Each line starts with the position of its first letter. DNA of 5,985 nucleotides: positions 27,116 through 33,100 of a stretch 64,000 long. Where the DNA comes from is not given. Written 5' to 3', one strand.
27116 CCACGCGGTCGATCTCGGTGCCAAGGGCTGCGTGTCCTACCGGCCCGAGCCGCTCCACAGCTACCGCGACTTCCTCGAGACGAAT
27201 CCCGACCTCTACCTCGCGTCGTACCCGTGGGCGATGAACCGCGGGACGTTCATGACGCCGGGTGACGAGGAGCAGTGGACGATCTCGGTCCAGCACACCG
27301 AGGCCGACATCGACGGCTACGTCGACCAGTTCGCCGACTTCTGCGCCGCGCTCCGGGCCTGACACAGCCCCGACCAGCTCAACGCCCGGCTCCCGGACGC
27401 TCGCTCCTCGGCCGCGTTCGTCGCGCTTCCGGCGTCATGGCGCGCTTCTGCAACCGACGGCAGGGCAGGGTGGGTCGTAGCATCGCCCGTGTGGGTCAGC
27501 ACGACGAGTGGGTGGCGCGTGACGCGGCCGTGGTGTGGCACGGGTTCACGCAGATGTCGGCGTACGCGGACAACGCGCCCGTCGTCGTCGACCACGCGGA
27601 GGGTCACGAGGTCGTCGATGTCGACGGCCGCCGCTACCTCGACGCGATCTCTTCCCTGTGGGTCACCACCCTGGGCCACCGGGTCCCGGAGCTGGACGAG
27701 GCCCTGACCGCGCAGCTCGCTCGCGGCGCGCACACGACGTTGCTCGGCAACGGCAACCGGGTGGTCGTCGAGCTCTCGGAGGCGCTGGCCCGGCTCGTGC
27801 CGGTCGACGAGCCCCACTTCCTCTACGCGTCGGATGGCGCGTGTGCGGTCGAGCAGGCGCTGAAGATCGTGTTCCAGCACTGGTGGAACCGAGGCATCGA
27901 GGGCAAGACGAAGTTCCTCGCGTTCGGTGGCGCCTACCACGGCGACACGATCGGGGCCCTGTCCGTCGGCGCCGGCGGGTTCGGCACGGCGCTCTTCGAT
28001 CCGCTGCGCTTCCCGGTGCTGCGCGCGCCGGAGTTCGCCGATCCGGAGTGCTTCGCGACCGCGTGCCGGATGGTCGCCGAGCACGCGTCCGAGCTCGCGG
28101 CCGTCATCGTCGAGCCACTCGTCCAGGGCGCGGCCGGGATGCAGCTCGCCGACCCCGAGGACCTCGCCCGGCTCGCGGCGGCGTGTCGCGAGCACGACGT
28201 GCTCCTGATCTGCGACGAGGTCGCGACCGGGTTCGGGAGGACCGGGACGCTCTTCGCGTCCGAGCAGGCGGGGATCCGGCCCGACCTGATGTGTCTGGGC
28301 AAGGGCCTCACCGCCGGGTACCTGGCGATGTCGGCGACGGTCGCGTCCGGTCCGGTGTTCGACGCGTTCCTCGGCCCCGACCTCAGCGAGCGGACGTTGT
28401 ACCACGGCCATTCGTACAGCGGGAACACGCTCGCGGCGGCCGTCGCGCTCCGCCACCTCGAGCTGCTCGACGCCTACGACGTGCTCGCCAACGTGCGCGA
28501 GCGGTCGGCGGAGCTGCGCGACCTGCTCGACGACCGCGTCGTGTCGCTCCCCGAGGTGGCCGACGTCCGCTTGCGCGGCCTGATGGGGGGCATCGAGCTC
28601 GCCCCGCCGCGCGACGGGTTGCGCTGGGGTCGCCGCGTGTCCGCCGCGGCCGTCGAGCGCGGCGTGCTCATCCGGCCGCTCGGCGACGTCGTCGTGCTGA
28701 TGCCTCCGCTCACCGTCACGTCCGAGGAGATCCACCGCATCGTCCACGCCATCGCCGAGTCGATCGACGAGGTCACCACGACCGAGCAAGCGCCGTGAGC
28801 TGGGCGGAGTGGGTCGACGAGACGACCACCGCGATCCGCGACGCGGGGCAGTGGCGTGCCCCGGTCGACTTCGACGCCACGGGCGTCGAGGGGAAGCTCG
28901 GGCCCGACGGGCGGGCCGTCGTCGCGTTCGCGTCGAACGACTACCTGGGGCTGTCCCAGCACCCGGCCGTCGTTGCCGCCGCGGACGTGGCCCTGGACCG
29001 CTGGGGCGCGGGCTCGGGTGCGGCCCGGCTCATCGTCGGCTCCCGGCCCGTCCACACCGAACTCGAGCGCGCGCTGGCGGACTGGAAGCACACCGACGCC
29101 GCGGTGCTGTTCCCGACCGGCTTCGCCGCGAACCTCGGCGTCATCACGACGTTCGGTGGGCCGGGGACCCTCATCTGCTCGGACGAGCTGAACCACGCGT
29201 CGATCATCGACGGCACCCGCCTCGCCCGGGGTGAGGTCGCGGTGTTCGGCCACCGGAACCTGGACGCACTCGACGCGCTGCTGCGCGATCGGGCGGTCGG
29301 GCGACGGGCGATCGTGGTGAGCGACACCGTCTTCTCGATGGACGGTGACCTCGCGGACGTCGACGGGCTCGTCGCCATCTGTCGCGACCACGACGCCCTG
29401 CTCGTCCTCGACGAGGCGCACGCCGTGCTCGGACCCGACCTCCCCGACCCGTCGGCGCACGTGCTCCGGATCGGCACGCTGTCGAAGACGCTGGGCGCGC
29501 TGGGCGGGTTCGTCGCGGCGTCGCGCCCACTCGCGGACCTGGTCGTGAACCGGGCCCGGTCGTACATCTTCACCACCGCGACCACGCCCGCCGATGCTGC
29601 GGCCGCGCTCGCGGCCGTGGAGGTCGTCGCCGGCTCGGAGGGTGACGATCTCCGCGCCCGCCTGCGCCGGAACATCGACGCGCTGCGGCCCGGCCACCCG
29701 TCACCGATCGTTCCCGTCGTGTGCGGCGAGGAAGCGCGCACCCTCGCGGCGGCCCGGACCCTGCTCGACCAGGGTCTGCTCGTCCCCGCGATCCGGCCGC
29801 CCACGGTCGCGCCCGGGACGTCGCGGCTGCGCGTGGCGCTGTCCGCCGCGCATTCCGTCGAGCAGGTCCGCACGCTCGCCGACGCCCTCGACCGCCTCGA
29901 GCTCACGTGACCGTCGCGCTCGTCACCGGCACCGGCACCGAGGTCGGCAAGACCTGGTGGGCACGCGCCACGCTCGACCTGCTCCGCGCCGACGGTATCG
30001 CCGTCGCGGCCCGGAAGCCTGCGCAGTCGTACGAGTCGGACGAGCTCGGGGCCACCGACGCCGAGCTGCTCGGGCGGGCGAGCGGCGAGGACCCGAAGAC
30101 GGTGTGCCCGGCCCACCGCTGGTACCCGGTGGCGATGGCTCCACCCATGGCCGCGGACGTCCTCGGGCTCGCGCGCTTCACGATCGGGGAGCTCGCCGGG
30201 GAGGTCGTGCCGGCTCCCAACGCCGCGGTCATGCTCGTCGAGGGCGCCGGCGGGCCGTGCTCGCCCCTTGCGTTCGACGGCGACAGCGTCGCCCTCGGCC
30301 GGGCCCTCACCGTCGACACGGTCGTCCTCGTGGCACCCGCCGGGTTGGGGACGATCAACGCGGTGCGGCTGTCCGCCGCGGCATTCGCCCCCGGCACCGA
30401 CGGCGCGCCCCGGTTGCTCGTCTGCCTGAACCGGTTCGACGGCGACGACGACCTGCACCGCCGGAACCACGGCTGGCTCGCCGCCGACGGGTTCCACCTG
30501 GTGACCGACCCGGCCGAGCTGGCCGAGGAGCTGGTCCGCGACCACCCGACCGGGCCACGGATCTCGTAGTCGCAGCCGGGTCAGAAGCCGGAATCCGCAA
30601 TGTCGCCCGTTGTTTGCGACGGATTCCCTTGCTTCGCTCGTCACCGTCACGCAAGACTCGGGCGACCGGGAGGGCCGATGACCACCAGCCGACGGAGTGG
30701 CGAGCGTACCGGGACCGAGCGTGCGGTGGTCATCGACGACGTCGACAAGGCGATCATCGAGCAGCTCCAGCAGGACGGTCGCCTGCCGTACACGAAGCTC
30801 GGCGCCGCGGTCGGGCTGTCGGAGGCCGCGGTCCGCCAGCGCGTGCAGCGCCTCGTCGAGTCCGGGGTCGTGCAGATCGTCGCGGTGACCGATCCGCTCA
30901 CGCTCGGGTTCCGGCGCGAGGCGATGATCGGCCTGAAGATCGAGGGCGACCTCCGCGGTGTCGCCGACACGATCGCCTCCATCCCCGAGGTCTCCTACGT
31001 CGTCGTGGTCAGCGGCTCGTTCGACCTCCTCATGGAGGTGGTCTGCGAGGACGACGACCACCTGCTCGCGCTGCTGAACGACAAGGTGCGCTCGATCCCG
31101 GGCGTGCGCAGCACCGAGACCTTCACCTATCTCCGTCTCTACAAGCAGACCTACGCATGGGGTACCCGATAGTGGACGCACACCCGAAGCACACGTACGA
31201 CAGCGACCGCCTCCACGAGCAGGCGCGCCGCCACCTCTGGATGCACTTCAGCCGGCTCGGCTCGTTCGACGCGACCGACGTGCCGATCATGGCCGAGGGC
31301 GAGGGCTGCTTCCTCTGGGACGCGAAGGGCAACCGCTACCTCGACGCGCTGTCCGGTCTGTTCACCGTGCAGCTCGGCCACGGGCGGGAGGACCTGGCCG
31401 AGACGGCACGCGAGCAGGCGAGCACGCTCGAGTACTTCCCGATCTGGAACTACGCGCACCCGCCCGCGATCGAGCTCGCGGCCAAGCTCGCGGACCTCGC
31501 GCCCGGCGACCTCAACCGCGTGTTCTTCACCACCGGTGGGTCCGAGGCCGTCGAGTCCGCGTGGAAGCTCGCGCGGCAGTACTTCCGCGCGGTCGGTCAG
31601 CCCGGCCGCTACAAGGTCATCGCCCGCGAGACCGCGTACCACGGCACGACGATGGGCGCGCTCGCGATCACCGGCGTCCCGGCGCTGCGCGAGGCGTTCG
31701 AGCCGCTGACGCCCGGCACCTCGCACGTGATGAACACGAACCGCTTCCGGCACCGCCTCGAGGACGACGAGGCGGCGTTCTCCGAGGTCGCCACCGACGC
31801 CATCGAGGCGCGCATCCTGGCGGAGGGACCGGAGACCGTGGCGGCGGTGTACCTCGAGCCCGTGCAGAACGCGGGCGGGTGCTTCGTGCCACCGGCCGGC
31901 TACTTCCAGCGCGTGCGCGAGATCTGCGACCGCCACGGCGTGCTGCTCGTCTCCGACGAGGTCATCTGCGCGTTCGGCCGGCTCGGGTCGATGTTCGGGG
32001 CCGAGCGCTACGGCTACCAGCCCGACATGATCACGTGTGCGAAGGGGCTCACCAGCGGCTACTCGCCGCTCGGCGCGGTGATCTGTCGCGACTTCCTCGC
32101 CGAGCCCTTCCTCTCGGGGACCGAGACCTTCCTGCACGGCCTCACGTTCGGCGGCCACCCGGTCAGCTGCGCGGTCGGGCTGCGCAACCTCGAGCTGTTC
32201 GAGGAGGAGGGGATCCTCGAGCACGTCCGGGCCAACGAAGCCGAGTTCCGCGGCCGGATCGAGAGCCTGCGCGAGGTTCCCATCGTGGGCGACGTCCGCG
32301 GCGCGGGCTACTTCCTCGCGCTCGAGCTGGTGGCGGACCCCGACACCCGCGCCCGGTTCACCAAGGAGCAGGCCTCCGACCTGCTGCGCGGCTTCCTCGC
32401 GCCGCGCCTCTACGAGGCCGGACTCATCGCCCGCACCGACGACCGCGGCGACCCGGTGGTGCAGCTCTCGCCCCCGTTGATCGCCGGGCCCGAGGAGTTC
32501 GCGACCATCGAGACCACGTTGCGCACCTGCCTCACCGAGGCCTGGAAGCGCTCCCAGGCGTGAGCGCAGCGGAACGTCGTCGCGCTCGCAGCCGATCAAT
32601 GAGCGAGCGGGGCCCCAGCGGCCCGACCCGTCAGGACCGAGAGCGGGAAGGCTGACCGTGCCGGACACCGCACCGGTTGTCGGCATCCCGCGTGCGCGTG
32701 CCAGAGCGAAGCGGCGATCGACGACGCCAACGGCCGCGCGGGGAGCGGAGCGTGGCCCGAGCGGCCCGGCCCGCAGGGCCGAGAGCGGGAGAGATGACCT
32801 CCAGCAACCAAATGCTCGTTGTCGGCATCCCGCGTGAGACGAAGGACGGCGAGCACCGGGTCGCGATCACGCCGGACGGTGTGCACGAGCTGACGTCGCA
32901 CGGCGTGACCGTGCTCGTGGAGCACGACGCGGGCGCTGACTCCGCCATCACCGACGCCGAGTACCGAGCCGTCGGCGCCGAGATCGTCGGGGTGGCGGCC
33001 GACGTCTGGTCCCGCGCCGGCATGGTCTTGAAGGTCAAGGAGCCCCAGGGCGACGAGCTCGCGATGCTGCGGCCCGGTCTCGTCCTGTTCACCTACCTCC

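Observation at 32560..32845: Tandem 142-nt duplication of repeat element plus the ald translation start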

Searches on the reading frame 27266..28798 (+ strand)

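Call 56: search_protein_families(library=pfam, proteins=[window:27266-28798:+], max_evalue=0.00001)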
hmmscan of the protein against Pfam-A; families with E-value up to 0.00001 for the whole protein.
window:27266-28798:+ (510 aa): 1 family
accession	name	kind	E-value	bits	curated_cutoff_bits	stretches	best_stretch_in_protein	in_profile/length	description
PF00202.27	Aminotran_3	-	4.2e-93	312.6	30.5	1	100-498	5-401/403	Aminotransferase class-III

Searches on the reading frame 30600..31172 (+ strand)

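Call 76: search_protein_families(library=pfam, proteins=[window:30600-31172:+], max_evalue=0.00001)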
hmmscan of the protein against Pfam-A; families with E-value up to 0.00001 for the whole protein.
window:30600-31172:+ (190 aa): 5 families
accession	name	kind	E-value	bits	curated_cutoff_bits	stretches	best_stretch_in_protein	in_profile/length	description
PF22482.2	AsnC_trans_reg_3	-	2.8e-18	66.3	24.4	1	105-189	2-94/95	PF0864 C-terminal dimeric alpha+beta barrel domain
PF01037.27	AsnC_trans_reg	-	2e-17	63.2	25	1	111-179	2-72/73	Lrp/AsnC ligand binding domain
PF13404.12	HTH_AsnC-type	-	7.7e-17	61.3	27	1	45-85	1-41/42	AsnC-type helix-turn-helix domain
PF13412.12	HTH_24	-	1.9e-13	50.2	21.9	1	46-92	2-48/48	Winged helix-turn-helix DNA-binding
PF22451.2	NirdL-like_HTH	-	8e-06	25.8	27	0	49-91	1-46/47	Siroheme decarboxylase NirDL-like HTH domain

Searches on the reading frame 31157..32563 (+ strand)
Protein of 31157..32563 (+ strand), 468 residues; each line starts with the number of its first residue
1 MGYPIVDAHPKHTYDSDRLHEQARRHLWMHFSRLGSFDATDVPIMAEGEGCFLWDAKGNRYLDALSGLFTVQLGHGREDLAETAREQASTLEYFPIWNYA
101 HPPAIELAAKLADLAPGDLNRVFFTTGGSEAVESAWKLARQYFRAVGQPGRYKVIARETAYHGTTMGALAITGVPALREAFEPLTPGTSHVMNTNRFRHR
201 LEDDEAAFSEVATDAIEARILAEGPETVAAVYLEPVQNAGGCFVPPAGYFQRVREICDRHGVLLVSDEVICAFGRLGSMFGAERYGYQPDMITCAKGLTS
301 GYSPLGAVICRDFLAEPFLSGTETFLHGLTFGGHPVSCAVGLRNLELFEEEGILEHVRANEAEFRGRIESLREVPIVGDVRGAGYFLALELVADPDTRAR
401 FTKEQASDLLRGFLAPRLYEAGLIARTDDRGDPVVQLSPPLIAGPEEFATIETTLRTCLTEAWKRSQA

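Call 22: find_encoding_contigs(protein=window:31157-32563:+, flank=3000, max_places=10)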
Protein window:31157-32563:+ (468 aa): no gene with exactly this product is on record in the collection.

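Call 37: find_encoding_contigs(protein=window:31172-32560:+, flank=3000, max_places=10)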
Protein seq(463 aa) (463 aa): no gene with exactly this product is on record in the collection.

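Call 76: search_protein_families(library=pfam, proteins=[window:31172-32563:+], max_evalue=0.00001)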
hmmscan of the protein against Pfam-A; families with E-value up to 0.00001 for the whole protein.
window:31172-32563:+ (463 aa): 1 family
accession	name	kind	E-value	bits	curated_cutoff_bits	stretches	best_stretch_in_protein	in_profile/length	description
PF00202.27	Aminotran_3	-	4e-90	302.9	30.5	1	39-452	12-401/403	Aminotransferase class-III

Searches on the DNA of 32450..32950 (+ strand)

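Call 53: search_dna_similar(query=window:32702-32799:+, collection=plasmids, mode=distant, max_evalue=0.01, max_rows=15)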
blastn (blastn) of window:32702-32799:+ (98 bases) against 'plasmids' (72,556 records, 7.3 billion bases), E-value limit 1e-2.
No match.

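Call 58: search_rna_families(source=window, start=32450, end=32950, threshold=evalue, max_evalue=10)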
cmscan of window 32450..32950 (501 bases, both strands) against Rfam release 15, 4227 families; matches with E-value up to 10: 1.
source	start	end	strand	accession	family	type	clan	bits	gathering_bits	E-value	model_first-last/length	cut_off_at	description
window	32906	32950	-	RF00983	mir-662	Gene; miRNA;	-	15.1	88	8.9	20-82/82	5'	mir-662 microRNA precursor family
